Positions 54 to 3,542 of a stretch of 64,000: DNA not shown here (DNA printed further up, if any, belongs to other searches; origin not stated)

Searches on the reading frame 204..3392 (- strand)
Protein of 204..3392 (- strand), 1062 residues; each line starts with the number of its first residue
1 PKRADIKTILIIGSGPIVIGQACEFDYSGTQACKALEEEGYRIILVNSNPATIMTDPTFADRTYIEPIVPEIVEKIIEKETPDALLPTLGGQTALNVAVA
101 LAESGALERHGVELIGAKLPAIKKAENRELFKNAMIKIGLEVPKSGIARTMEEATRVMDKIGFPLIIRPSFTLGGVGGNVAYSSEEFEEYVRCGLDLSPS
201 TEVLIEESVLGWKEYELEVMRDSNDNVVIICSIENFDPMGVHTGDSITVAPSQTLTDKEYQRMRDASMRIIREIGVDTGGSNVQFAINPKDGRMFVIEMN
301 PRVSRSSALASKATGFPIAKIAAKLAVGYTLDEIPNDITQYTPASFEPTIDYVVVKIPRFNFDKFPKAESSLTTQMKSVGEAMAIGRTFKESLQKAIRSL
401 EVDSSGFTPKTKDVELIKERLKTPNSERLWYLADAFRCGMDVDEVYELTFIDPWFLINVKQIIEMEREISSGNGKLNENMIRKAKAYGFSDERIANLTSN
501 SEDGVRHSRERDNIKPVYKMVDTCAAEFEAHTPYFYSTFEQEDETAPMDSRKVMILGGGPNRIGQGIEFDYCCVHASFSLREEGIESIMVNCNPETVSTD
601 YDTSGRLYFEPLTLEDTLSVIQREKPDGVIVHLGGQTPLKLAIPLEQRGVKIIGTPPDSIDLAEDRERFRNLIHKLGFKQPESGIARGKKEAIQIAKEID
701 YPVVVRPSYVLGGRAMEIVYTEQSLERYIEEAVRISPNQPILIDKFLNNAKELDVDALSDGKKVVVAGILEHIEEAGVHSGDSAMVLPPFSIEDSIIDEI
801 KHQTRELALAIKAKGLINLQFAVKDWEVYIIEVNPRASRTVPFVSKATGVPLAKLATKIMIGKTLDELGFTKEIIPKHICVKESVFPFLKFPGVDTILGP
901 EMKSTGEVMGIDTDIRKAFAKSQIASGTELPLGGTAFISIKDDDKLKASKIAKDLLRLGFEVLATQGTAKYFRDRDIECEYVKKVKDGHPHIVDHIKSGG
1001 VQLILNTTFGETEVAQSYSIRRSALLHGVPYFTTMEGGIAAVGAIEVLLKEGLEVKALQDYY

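Call 82: search_protein_families(library=pfam, proteins=[window:204-3392:-], max_evalue=0.00001)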
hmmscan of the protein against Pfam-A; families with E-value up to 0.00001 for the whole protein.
window:204-3392:- (1062 aa): 10 families
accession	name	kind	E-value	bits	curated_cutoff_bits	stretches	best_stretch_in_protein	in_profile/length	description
PF02786.22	CPSase_L_D2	-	2.8e-111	370.5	19.8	2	128-333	2-210/211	Carbamoyl-phosphate synthase L chain, ATP binding domain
PF25596.1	CPSase_L_D1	-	1.1e-98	325.7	27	2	550-661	2-117/118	Carbamoyl phosphate synthase preATP-grasp domain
PF02787.25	CPSase_L_D3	-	2.8e-29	101.3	26.6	1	419-498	1-80/80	Carbamoyl-phosphate synthetase large chain, oligomerisation domain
PF02142.27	MGS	-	9e-20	71.1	24.1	1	950-1033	4-94/94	MGS-like domain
PF07478.18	Dala_Dala_lig_C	-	6.8e-18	65.3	24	2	690-836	26-175/204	D-ala D-ala ligase C-terminus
PF02222.28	ATP-grasp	-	8.9e-14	52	27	1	673-837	3-163/179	ATP-grasp domain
PF08443.16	RimK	-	3.2e-09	37.1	21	0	663-778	1-116/188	RimK-like ATP-grasp domain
PF02655.19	ATP-grasp_3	-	4.6e-09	37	23.2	1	666-837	4-157/160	ATP-grasp domain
PF15632.11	ATPgrasp_Ter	-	4.7e-09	36.5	29.1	0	798-863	47-111/131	ATP-grasp in the biosynthetic pathway with Ter operon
PF13535.11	ATP-grasp_4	-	5.6e-09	36.3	27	0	163-302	3-151/160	ATP-grasp domain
